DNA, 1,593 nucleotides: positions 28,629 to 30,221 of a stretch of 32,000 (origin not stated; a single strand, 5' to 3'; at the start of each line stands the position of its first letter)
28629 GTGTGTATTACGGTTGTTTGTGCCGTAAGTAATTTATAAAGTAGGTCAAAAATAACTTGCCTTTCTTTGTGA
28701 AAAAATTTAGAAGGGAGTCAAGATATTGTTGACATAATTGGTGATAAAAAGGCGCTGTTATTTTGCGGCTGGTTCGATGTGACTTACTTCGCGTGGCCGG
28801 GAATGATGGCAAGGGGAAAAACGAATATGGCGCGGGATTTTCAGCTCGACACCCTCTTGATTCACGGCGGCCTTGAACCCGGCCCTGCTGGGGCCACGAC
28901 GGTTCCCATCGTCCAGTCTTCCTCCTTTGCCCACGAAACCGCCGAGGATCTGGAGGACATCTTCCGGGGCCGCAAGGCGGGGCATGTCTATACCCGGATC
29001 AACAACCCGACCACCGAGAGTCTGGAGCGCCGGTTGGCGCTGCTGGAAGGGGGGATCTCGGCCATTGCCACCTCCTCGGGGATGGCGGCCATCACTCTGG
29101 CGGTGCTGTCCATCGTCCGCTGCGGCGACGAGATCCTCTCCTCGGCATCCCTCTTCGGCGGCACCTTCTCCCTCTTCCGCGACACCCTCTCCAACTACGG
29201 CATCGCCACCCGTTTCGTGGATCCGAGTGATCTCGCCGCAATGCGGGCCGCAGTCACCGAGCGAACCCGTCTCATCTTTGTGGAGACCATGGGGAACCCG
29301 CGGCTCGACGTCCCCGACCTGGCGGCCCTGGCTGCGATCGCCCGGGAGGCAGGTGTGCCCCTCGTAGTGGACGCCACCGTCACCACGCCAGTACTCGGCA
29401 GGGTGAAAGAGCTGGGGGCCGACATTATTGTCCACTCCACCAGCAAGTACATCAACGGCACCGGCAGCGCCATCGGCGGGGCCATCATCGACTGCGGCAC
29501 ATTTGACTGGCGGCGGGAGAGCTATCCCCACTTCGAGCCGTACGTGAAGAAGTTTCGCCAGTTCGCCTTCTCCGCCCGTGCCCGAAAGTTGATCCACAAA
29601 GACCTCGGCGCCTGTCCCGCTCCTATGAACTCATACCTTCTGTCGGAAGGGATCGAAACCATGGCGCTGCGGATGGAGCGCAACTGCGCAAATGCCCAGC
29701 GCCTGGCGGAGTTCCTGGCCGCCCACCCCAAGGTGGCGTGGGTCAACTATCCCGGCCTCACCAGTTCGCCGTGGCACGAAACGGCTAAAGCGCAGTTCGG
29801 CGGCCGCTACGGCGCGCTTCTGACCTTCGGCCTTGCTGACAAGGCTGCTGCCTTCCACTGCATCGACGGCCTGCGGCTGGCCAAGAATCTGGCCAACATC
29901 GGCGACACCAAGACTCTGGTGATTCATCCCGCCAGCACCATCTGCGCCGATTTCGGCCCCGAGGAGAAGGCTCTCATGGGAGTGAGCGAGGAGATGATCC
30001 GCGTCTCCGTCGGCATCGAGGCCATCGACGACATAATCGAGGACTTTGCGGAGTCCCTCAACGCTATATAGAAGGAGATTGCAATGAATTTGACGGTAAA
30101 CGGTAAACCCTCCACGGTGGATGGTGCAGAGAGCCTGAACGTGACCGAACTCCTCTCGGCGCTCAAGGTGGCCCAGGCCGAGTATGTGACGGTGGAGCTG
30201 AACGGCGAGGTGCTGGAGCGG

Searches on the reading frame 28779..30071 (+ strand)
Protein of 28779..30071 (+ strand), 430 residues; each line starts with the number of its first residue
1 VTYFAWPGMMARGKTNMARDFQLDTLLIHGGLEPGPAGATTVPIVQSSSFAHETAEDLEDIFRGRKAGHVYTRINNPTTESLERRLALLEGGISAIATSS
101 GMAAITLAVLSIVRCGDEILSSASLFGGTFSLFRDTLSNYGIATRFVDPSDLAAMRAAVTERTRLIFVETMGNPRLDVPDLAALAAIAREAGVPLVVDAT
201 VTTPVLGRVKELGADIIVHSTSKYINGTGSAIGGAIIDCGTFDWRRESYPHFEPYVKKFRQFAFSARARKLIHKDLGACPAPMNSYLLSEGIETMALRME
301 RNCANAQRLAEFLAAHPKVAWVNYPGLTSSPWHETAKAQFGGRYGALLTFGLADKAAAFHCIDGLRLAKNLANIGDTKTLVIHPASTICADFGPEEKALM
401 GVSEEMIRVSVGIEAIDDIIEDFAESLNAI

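Call 19: search_protein_families(library=pfam, proteins=[window:28779-30071:+], max_evalue=0.001)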
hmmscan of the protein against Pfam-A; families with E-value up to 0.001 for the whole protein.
window:28779-30071:+ (430 aa): 4 families
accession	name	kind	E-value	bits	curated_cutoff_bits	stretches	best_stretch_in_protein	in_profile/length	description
PF01053.26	Cys_Met_Meta_PP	-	2.4e-117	392.2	27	1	24-427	1-380/381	Cys/Met metabolism PLP-dependent enzyme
PF01041.23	DegT_DnrJ_EryC1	-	2.3e-09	37.4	19.8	1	75-200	22-147/360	DegT/DnrJ/EryC1/StrS aminotransferase family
PF00155.27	Aminotran_1_2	-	2.1e-07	30.9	19.7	1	77-239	41-235/361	Aminotransferase class I and II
PF00266.25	Aminotran_5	-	0.0001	21.9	21.5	1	104-229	73-207/371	Aminotransferase class-V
